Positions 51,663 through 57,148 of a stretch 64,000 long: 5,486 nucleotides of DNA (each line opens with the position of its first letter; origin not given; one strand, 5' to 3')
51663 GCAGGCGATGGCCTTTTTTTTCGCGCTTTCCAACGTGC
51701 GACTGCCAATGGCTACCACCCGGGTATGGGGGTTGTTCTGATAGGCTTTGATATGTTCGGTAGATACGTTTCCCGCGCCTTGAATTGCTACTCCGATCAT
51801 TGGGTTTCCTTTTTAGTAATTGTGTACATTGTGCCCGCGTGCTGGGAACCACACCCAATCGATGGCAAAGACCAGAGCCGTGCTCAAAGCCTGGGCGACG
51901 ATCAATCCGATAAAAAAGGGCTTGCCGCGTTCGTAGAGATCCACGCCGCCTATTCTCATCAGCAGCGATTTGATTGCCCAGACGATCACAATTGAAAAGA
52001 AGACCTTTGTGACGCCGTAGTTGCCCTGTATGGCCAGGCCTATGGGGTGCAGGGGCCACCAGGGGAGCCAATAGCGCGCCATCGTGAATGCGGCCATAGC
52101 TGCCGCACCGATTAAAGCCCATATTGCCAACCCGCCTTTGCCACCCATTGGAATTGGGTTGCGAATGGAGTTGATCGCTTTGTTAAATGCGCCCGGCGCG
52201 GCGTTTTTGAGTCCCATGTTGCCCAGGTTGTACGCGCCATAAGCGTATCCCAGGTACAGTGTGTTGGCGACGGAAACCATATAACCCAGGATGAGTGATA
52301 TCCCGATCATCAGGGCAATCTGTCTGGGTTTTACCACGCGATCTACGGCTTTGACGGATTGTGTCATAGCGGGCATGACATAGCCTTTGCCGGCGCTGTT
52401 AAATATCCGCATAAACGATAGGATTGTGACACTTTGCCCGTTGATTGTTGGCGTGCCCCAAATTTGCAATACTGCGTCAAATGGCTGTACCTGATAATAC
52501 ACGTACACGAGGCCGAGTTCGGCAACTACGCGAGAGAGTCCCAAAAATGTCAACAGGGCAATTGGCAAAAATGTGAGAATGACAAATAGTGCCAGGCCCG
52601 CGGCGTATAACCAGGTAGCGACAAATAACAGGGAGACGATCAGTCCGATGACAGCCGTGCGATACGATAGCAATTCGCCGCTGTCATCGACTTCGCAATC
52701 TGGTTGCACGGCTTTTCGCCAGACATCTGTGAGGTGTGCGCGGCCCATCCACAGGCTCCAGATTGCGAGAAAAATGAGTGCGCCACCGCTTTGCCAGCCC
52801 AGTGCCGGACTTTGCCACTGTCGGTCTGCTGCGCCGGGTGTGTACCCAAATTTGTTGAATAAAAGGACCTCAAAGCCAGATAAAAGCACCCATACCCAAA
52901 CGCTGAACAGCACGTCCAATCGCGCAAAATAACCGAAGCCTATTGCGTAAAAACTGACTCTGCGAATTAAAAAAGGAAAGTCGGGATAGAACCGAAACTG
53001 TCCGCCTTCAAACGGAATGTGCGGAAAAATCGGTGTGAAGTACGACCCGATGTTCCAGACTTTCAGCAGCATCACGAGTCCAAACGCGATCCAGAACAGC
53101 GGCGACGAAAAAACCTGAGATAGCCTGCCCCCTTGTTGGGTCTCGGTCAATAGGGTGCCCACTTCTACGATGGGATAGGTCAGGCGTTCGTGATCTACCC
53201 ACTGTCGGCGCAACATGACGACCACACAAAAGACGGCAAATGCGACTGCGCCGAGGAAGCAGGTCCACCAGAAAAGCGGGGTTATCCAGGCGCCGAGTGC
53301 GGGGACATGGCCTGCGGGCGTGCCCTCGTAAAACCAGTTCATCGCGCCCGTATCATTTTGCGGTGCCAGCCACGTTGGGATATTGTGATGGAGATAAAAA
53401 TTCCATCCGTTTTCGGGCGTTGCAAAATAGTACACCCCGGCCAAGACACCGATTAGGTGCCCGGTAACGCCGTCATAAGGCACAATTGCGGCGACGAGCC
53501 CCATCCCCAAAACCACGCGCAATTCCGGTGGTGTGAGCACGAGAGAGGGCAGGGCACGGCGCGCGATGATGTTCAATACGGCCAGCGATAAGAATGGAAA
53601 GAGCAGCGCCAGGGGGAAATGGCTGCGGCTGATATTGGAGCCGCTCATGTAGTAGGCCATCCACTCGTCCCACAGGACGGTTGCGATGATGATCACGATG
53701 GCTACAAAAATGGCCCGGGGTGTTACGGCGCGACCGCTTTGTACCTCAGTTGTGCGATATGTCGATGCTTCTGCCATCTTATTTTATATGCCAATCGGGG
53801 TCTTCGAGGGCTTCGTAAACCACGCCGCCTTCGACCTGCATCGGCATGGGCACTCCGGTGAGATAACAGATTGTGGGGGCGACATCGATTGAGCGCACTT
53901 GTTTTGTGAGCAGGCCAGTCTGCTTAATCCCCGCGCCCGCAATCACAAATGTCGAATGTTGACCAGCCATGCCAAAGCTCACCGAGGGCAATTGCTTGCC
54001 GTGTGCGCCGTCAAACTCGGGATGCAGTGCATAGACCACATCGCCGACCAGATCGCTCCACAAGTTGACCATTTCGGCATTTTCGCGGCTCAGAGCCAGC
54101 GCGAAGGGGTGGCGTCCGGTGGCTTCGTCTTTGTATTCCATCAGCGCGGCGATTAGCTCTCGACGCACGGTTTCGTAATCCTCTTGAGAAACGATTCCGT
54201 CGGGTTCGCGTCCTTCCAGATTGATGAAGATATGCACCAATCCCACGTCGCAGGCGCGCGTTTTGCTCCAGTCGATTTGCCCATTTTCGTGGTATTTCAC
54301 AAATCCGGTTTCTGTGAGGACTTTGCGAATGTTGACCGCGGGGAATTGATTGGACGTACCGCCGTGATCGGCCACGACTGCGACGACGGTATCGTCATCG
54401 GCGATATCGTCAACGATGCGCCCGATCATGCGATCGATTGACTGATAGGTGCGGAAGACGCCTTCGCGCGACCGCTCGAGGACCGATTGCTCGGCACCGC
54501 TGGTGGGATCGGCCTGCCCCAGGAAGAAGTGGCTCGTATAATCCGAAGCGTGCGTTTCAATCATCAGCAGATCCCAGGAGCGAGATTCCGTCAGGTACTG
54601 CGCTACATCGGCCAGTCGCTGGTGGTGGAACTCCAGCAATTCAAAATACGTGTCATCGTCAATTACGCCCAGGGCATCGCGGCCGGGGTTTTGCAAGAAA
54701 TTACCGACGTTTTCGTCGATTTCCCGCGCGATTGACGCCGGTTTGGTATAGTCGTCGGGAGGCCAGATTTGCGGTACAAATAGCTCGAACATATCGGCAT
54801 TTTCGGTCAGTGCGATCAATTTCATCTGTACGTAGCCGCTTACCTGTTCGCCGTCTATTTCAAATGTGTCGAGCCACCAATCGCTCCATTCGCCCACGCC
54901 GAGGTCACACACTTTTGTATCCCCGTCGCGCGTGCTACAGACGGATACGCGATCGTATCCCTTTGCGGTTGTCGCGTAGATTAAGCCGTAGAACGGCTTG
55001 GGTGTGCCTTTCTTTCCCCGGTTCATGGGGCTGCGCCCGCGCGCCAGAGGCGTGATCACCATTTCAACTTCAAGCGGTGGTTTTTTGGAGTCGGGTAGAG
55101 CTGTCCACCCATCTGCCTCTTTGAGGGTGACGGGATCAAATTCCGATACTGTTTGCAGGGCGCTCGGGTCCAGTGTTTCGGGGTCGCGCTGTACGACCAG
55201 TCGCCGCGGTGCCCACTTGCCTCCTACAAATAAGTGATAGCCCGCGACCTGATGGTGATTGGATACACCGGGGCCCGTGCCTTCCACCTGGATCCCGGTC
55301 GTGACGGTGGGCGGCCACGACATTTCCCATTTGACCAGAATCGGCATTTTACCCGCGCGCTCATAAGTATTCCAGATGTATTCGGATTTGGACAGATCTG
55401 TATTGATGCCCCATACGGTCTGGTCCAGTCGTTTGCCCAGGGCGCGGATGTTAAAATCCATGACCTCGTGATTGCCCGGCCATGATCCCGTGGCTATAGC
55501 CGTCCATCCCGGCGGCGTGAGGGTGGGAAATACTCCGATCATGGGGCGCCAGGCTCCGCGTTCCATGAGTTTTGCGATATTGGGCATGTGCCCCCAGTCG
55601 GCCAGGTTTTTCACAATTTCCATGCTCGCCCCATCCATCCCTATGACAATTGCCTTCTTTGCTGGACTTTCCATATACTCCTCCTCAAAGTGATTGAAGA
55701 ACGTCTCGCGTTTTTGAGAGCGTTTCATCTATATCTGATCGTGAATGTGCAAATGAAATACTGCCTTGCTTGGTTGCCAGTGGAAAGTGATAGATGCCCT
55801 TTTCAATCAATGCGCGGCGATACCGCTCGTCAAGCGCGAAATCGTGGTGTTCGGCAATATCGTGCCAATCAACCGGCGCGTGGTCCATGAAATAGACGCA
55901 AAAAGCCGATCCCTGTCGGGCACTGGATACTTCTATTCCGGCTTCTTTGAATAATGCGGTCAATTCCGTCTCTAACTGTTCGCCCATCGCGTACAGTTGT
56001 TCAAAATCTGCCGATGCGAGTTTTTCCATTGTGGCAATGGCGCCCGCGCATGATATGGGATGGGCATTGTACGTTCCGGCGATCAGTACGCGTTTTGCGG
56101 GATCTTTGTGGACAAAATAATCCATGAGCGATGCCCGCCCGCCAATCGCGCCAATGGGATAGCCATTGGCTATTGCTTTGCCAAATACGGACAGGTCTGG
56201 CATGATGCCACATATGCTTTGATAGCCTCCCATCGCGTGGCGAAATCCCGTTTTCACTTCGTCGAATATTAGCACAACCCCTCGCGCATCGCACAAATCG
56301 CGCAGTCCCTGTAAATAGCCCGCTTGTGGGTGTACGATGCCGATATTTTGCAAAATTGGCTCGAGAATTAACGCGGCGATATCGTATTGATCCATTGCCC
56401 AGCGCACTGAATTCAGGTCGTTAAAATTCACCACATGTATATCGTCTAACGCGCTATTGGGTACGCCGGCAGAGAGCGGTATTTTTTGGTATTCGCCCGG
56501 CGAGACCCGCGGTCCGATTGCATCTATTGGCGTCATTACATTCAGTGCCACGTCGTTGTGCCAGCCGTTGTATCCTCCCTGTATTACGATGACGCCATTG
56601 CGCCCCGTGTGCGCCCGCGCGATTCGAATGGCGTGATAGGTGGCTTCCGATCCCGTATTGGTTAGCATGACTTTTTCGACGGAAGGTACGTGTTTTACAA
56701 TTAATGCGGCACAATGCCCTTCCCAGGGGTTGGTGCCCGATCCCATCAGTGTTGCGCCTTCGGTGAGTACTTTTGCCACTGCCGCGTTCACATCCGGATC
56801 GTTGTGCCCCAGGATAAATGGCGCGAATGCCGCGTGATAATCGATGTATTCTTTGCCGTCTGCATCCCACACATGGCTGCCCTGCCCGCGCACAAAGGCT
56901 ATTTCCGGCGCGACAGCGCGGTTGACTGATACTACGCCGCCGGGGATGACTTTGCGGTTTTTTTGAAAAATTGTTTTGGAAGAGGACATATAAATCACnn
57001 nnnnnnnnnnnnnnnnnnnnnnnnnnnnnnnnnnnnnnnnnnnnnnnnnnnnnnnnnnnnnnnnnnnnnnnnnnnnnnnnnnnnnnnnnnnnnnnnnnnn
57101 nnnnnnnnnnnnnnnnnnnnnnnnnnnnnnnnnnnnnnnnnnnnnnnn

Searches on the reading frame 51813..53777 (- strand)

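Call 73: search_protein_families(library=pfam, proteins=[window:51813-53777:-], max_evalue=0.00001)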
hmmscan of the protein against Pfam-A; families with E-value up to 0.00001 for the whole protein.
window:51813-53777:- (654 aa): 2 families
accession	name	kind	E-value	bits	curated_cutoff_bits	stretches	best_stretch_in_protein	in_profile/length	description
PF20581.3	DUF6785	-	3e-108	363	25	1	19-514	1-498/498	Family of unknown function (DUF6785)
PF20580.3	DUF6784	-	2e-21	76.5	26.4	1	552-642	2-92/101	Domain of unknown function (DUF6784)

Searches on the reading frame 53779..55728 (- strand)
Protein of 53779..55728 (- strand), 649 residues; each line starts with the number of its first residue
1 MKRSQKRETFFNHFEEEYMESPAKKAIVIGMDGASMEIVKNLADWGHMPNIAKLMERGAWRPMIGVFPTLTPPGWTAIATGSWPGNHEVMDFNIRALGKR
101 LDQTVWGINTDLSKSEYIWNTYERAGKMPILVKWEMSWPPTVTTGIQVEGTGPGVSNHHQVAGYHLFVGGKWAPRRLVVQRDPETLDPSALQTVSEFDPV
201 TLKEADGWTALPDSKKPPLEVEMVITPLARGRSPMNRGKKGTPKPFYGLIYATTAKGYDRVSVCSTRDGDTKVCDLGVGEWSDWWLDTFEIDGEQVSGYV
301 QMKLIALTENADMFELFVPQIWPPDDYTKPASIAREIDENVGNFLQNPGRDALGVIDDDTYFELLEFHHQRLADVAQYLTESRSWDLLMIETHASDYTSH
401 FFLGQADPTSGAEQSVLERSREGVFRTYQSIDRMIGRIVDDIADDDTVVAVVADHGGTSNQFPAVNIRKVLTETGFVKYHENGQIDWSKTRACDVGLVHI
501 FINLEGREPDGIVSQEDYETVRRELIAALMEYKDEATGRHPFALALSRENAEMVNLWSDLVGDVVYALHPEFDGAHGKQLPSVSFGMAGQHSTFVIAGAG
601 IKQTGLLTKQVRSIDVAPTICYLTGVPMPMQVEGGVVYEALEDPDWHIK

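Call 73: search_protein_families(library=pfam, proteins=[window:53779-55728:-], max_evalue=0.00001)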
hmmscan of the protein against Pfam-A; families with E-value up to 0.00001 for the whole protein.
window:53779-55728:- (649 aa): 1 family
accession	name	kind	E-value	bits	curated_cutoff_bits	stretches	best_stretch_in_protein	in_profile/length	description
PF01663.27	Phosphodiest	-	9.2e-36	124.6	23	2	27-155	2-125/342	Type I phosphodiesterase / nucleotide pyrophosphatase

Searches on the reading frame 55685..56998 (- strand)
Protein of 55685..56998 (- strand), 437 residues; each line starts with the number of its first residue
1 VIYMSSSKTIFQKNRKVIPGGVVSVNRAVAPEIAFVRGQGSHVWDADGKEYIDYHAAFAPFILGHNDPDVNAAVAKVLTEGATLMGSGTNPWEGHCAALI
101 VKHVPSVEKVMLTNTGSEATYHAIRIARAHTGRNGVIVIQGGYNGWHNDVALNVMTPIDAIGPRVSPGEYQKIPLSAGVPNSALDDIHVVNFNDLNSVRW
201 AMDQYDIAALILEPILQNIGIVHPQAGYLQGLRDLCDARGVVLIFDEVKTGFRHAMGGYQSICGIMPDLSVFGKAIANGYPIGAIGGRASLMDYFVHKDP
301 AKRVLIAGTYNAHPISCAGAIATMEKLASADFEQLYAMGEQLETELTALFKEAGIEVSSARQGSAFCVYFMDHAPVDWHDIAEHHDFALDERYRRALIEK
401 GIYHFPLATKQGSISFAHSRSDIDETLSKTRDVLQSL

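Call 73: search_protein_families(library=pfam, proteins=[window:55685-56998:-], max_evalue=0.00001)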
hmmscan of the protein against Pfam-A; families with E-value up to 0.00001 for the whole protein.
window:55685-56998:- (437 aa): 1 family
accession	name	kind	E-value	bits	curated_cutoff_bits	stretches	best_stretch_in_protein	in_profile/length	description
PF00202.27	Aminotran_3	-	3.7e-59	200.8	30.5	1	32-377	10-357/403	Aminotransferase class-III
